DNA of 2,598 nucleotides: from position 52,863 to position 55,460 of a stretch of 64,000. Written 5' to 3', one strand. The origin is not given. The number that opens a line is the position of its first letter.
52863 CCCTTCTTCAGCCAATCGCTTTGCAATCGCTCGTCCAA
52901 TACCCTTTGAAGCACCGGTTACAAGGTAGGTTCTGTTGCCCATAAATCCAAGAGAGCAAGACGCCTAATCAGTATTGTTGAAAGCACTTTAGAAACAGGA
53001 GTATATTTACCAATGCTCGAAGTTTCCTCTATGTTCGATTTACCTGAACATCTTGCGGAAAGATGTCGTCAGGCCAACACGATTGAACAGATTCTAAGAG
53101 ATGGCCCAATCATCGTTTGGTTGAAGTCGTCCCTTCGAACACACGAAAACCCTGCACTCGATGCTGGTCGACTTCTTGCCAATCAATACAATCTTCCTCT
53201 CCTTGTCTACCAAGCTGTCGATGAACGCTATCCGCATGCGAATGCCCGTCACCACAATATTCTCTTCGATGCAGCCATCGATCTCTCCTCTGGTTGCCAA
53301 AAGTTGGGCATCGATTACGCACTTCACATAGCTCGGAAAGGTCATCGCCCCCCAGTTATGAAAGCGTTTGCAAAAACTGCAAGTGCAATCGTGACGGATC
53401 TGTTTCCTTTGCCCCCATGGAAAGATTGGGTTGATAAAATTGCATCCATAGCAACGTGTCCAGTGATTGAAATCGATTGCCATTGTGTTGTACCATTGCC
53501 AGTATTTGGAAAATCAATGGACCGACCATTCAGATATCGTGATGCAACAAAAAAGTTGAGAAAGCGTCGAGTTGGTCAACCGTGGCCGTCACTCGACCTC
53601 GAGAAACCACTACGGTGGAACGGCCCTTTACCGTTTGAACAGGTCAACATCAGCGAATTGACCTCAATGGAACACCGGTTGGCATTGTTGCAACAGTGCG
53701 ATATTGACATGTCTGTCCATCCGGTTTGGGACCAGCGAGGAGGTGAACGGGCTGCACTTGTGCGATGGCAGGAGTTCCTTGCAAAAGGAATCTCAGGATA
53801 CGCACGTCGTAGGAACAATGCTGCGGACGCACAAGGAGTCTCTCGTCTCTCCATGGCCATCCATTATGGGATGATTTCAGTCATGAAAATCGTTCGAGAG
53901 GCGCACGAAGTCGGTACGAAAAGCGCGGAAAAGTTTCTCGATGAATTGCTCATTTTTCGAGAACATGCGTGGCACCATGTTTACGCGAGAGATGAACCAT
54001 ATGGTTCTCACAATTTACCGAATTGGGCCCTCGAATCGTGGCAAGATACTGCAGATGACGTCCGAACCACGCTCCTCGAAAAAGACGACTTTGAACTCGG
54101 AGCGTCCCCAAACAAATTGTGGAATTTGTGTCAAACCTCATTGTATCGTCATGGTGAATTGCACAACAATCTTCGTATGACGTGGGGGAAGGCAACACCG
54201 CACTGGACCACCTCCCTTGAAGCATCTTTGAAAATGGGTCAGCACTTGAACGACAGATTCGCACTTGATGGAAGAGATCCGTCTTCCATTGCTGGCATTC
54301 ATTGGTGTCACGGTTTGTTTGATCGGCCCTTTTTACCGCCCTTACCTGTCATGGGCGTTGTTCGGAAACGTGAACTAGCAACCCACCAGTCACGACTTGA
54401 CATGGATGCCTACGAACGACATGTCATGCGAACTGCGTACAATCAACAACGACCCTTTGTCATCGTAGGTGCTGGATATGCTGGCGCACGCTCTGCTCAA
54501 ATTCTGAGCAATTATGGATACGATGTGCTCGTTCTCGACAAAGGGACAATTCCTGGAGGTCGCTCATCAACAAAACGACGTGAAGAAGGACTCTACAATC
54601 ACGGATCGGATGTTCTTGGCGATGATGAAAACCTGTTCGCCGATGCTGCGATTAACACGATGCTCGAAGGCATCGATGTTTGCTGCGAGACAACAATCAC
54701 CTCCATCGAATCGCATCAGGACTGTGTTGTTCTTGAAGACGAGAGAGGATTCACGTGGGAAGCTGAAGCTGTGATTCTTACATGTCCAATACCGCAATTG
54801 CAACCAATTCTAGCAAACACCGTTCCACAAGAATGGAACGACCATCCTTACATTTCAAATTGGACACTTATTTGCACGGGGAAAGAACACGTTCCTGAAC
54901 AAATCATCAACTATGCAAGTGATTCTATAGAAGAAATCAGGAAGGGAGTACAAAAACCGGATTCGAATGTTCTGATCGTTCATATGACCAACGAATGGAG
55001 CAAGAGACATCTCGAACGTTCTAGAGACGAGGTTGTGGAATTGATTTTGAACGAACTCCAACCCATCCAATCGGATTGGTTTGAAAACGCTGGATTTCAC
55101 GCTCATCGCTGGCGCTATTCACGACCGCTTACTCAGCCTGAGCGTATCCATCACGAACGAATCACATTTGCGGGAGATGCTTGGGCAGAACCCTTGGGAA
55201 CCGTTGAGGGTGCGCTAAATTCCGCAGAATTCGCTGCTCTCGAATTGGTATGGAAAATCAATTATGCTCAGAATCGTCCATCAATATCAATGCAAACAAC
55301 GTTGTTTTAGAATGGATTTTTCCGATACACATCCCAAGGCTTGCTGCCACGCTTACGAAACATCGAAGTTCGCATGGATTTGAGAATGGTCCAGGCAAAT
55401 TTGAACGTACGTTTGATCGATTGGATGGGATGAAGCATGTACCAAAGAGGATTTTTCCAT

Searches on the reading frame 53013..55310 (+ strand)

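Call 58: search_protein_families(library=pfam, proteins=[window:53013-55310:+], max_evalue=0.00001)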
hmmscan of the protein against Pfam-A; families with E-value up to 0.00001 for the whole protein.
window:53013-55310:+ (765 aa): 5 families
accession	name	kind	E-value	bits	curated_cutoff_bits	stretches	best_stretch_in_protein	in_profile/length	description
PF01593.30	Amino_oxidase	-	5.7e-13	49.4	19.8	1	553-742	216-439/443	Flavin containing amine oxidoreductase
PF13450.12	NAD_binding_8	-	3.4e-10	40.5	21.9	1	484-535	1-52/68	NAD(P)-binding Rossmann-like domain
PF00875.24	DNA_photolyase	-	8.8e-09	36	26.6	1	34-174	2-143/164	DNA photolyase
PF07992.20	Pyr_redox_2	-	1.4e-07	31.6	26.1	1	482-589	3-105/291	Pyridine nucleotide-disulphide oxidoreductase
PF01266.30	DAO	-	5.5e-07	29.9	27.9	0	483-519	3-40/353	FAD dependent oxidoreductase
